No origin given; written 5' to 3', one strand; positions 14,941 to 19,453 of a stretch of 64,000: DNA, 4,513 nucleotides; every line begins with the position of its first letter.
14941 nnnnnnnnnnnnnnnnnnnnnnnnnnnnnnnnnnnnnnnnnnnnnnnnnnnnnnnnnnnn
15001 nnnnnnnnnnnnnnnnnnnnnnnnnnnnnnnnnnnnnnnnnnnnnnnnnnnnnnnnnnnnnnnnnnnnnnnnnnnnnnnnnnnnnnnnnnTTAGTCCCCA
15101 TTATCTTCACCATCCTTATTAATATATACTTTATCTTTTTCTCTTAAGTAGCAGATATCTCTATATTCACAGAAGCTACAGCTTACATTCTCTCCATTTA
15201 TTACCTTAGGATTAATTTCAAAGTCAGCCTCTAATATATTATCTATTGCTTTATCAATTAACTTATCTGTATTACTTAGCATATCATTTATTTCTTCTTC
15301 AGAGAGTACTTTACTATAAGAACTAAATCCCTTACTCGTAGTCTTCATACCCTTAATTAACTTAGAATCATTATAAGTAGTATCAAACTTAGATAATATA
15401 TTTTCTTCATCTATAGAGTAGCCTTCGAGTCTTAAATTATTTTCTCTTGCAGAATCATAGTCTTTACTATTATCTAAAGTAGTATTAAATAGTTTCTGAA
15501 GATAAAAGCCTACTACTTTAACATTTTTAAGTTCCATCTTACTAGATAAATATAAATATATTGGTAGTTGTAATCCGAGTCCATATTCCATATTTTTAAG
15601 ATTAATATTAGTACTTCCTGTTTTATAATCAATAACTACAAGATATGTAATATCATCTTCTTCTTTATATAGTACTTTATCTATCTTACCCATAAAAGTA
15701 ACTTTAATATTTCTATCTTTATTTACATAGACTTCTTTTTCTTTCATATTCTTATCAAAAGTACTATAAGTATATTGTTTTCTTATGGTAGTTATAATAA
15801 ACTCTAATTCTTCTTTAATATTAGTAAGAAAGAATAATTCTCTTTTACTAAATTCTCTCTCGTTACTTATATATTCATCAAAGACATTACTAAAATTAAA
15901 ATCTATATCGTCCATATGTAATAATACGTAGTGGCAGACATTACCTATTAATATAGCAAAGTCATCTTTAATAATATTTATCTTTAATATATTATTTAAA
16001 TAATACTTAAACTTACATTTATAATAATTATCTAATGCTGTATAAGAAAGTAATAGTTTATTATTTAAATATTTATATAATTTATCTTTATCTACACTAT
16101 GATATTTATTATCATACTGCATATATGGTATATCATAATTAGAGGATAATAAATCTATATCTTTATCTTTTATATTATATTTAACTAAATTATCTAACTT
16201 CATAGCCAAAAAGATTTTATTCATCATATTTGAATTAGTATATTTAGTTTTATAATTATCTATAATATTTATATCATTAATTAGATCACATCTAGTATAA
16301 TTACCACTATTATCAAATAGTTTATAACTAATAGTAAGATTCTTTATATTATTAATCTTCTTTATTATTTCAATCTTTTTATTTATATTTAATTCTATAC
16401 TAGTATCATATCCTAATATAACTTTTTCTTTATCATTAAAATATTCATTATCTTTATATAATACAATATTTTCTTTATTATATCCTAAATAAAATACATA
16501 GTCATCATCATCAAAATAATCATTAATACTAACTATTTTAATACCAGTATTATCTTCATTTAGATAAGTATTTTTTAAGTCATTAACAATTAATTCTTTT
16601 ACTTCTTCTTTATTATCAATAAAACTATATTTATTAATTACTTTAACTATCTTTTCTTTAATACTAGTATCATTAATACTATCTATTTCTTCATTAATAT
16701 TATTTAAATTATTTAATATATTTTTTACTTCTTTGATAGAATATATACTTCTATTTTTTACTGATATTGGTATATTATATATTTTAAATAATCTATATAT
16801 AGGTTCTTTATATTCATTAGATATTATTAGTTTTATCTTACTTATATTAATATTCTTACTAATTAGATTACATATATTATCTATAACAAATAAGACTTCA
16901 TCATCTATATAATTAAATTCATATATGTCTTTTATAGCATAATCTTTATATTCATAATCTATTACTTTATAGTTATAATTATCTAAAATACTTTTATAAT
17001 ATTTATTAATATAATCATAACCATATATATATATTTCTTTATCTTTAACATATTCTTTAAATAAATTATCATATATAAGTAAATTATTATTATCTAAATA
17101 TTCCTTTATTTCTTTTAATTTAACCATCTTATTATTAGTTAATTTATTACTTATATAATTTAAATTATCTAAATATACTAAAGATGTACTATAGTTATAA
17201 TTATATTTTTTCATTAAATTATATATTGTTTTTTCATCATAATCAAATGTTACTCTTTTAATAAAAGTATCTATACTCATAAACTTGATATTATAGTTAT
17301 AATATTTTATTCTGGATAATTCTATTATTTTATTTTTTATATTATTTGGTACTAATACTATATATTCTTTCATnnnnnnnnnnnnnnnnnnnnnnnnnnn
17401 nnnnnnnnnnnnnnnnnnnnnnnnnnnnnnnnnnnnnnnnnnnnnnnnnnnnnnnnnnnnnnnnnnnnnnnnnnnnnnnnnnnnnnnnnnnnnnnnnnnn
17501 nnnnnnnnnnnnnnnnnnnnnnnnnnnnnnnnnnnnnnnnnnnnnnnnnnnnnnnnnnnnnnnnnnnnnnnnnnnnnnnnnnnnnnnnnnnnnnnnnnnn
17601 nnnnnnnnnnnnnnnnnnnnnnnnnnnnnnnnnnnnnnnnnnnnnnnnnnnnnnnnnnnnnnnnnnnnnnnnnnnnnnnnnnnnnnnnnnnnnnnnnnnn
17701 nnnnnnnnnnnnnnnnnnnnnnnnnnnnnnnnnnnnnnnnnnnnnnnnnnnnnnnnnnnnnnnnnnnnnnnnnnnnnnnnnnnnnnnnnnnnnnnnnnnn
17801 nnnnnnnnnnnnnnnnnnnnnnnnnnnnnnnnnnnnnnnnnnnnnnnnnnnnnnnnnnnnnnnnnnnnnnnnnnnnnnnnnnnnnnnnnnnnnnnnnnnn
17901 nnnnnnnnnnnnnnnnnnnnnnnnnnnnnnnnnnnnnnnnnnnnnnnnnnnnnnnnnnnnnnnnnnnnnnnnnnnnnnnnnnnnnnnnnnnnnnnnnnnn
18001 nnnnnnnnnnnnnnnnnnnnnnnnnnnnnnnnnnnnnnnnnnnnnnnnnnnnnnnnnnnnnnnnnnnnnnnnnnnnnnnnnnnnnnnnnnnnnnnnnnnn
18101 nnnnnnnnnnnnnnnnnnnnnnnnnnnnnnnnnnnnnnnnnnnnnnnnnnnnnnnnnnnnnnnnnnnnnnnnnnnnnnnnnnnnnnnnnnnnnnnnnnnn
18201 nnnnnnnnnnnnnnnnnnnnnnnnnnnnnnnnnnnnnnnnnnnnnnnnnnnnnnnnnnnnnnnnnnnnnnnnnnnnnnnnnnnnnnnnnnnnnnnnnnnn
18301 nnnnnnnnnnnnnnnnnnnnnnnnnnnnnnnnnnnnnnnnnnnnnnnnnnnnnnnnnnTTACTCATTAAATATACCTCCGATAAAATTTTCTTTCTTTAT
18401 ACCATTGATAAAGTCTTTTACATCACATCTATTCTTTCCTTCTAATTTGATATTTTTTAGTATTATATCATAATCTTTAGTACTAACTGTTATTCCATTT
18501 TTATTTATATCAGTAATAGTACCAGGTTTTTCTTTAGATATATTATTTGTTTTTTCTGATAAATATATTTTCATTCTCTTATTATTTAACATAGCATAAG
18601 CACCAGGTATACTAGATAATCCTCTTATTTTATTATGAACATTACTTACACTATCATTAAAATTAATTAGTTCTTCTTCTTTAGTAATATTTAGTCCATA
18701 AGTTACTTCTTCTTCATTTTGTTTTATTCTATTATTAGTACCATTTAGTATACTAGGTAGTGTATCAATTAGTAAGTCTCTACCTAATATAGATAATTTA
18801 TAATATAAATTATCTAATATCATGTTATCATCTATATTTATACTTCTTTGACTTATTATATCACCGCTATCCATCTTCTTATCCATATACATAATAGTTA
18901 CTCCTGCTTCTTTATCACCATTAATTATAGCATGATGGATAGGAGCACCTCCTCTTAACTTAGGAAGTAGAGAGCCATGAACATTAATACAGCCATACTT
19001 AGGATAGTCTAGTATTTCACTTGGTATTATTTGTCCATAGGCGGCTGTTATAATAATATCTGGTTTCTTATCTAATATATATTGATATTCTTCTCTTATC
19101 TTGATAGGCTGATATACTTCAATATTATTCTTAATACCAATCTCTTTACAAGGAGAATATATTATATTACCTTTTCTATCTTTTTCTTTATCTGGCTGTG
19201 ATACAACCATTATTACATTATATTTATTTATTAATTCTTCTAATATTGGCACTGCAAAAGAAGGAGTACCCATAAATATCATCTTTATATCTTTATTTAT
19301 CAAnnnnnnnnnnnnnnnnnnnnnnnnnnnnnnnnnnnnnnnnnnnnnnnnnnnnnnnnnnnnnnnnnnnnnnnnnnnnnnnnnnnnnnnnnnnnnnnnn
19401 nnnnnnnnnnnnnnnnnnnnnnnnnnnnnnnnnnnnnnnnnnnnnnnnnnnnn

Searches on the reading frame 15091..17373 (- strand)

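Call 33: search_protein_families(library=pfam, proteins=[window:15091-17373:-], max_evalue=0.01)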
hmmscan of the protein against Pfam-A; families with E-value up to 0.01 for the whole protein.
window:15091-17373:- (760 aa): 2 families
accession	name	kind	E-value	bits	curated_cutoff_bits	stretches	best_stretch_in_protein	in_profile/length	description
PF12705.13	PDDEXK_1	-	1.1e-22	81.6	22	1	442-741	2-246/247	PD-(D/E)XK nuclease superfamily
PF08696.17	Dna2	-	0.0052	17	22.4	1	425-573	39-186/204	DNA replication factor Dna2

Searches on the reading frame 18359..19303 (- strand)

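Call 33: search_protein_families(library=pfam, proteins=[window:18359-19303:-], max_evalue=0.01)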
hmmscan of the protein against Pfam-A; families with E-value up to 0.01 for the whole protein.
window:18359-19303:- (314 aa): 2 families
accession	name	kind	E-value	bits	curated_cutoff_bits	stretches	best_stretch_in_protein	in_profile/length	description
PF00551.24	Formyl_trans_N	-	4.6e-35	121.5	26.1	1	8-181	3-180/181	Formyl transferase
PF02911.23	Formyl_trans_C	-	1.7e-26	92.7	21.1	1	205-302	1-99/100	Formyl transferase, C-terminal domain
